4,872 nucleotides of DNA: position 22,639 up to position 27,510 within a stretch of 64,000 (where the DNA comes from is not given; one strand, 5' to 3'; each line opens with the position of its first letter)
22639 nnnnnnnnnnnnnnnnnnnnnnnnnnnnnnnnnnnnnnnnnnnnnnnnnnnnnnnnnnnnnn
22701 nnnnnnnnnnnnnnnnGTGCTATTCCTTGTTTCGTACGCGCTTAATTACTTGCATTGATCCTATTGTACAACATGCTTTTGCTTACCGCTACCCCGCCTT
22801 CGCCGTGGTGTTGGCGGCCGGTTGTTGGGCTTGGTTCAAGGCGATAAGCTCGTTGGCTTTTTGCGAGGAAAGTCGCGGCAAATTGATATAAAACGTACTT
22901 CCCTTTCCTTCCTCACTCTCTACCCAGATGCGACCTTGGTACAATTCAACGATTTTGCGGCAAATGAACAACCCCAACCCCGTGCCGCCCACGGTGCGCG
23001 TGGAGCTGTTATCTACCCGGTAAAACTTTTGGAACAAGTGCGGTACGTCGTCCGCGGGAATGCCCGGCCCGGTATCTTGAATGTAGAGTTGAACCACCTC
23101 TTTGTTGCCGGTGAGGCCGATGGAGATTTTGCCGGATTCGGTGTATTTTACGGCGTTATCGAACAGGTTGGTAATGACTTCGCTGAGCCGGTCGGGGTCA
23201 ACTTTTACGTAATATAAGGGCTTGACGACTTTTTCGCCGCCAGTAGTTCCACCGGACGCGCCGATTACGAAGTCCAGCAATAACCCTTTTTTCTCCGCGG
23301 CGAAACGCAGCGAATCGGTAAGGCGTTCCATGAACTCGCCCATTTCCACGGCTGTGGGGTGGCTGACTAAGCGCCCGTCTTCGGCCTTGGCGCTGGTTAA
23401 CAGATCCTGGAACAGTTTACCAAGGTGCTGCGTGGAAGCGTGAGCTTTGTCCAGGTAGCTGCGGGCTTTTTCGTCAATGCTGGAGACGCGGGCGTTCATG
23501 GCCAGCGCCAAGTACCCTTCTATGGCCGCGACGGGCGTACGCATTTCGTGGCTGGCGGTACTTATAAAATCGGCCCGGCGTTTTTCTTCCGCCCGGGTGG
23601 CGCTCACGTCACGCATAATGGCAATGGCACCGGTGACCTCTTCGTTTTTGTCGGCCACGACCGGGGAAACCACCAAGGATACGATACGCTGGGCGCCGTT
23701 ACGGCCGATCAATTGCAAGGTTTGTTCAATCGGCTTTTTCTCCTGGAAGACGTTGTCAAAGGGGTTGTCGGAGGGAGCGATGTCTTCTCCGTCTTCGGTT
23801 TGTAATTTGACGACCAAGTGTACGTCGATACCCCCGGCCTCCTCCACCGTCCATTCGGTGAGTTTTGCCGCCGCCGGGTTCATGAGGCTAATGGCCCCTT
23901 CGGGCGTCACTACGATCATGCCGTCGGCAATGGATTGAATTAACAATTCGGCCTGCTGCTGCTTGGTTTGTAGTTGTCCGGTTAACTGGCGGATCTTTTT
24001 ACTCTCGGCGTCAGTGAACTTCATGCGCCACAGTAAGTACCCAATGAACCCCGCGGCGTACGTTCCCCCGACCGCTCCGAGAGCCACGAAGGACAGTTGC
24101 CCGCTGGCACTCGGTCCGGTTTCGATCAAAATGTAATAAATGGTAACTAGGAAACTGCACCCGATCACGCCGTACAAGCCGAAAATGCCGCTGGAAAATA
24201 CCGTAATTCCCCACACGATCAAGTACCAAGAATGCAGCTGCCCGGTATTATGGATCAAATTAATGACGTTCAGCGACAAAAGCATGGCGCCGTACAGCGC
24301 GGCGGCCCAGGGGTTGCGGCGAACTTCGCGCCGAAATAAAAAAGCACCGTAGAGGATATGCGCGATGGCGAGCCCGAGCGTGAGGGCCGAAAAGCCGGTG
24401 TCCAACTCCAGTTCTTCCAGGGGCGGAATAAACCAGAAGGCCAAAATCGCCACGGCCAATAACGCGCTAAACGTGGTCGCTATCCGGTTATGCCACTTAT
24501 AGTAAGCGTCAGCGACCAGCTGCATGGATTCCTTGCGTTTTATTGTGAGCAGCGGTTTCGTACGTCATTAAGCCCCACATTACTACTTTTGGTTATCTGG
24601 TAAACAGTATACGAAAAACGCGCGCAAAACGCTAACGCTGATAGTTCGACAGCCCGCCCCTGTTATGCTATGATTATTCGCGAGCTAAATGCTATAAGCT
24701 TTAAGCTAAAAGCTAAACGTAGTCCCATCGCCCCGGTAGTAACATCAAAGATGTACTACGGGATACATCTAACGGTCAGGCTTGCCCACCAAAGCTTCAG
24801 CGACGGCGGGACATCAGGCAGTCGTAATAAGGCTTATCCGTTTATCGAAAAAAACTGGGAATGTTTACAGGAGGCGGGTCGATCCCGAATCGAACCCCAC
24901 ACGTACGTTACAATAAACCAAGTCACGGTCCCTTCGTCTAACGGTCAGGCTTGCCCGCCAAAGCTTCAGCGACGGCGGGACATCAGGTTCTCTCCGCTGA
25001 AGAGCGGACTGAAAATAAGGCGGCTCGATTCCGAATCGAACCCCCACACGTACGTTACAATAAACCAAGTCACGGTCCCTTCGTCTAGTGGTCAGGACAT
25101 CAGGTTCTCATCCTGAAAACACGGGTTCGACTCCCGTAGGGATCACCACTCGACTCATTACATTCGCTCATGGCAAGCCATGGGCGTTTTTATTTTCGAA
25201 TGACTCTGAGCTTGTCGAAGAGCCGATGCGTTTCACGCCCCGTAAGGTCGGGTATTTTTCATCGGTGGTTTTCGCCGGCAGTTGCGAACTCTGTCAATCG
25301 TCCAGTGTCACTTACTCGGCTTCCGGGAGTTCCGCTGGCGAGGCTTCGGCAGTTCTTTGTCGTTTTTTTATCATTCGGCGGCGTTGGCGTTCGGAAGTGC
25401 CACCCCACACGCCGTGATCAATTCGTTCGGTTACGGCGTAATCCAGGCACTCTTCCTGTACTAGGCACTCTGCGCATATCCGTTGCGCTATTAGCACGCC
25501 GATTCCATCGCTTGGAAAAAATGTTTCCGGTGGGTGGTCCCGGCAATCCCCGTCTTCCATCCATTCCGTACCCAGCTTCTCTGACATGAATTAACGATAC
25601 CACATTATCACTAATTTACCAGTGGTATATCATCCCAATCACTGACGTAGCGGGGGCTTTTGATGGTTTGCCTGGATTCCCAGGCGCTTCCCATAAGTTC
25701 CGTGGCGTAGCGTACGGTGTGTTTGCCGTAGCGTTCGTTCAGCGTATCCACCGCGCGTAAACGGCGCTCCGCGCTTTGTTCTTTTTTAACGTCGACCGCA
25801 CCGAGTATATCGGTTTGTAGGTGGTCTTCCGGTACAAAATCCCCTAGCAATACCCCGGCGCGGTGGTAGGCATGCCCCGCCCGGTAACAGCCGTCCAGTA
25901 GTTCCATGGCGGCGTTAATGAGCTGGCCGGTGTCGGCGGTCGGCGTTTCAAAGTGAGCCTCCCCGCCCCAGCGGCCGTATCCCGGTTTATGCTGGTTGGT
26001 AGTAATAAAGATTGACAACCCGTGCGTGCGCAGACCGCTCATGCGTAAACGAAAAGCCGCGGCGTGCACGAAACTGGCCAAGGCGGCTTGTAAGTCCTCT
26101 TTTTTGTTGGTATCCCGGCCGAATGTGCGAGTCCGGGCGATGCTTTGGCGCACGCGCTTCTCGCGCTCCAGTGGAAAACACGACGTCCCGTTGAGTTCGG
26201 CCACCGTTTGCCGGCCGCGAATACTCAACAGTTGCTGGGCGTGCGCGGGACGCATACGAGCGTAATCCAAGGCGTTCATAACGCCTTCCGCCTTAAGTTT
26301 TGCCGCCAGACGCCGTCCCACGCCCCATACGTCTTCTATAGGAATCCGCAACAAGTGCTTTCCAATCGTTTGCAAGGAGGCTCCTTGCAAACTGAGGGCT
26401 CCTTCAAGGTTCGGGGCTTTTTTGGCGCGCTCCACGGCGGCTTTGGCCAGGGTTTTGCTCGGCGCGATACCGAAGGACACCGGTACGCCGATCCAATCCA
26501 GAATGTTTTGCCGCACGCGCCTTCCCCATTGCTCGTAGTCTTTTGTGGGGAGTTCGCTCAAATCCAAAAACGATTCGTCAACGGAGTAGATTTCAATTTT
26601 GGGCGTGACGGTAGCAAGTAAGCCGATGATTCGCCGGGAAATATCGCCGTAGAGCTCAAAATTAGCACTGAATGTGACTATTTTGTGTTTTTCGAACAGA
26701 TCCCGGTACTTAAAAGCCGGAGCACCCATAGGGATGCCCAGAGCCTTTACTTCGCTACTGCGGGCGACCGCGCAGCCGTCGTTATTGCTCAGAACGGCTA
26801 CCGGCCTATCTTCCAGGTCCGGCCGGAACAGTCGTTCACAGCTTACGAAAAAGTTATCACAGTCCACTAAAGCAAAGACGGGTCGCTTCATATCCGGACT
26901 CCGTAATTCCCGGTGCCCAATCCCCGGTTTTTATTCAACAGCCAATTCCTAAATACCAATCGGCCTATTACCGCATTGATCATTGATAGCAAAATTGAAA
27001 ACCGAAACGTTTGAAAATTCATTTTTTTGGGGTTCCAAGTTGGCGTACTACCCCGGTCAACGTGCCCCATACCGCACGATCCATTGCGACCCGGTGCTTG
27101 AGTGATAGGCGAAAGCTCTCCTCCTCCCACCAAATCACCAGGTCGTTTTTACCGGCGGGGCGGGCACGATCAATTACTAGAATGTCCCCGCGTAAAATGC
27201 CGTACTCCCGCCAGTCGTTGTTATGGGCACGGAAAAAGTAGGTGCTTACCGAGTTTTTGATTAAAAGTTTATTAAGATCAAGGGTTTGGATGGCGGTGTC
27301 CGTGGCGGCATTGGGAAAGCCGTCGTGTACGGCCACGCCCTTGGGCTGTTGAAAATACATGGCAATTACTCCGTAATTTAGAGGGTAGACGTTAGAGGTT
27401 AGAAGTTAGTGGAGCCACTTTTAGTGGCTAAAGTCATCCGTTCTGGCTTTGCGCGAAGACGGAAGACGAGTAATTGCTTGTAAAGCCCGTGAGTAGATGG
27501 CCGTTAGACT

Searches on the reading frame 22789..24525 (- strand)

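Call 71: search_protein_families(library=pfam, proteins=[window:22789-24525:-], max_evalue=0.001)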
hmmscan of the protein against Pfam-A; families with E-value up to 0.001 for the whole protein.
window:22789-24525:- (578 aa): 7 families
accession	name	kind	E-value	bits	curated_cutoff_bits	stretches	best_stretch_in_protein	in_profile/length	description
PF02518.31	HATPase_c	-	1.2e-33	116.3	26.4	1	443-551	2-109/111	Histidine kinase-, DNA gyrase B-, and HSP90-like ATPase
PF00512.31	HisKA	-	1.1e-13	51.4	26.9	1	317-384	2-66/66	His Kinase A (phospho-acceptor) domain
PF13426.13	PAS_9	-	2.2e-11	44.4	27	1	201-308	2-102/103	PAS domain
PF00989.32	PAS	-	4.5e-09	36.8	22.6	1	193-307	4-113/113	PAS fold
PF08448.16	PAS_4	-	1.6e-07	31.9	23.1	1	198-311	3-109/110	PAS fold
PF13581.12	HATPase_c_2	-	0.00058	20.3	27.4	0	447-529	36-112/127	Histidine kinase-like ATPase domain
PF13188.13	PAS_8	-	0.00092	19.5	21.8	0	194-230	5-38/65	PAS domain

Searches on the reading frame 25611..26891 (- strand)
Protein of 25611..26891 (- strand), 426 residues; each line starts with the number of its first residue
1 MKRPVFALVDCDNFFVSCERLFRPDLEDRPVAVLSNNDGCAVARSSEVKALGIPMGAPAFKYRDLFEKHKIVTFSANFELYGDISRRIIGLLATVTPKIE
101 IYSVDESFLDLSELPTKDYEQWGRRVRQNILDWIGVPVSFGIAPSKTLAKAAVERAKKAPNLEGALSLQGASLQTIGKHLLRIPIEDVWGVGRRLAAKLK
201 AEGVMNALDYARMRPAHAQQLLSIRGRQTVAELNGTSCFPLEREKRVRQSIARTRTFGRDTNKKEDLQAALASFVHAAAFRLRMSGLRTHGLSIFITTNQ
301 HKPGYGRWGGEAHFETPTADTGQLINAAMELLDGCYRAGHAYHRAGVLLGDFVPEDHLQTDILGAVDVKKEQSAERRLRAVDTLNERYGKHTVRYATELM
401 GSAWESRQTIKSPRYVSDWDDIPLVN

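Call 71: search_protein_families(library=pfam, proteins=[window:25611-26891:-], max_evalue=0.001)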
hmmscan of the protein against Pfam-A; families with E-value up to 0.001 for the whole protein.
window:25611-26891:- (426 aa): 4 families
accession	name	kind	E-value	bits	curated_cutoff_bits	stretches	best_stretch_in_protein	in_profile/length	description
PF00817.25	IMS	-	8.9e-35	120.2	23.2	1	9-152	1-146/148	impB/mucB/samB family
PF11799.13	IMS_C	-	3.8e-21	76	20.7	1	248-361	1-108/109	impB/mucB/samB family C-terminal domain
PF13438.11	DUF4113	-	6.8e-14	52.1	24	1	379-425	5-51/51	Domain of unknown function (DUF4113)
PF11798.14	IMS_HHH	-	0.00016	22.1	24.4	1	182-201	10-29/32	IMS family HHH motif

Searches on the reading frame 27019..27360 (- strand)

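Call 11: search_protein_families(library=pfam, proteins=[window:27019-27360:-])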
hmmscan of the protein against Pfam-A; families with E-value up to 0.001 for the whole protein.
window:27019-27360:- (113 aa): 1 family
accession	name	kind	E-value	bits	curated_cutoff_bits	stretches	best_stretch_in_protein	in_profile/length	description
PF00717.28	Peptidase_S24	-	7.4e-06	26.1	23.3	1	11-77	6-71/116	Peptidase S24-like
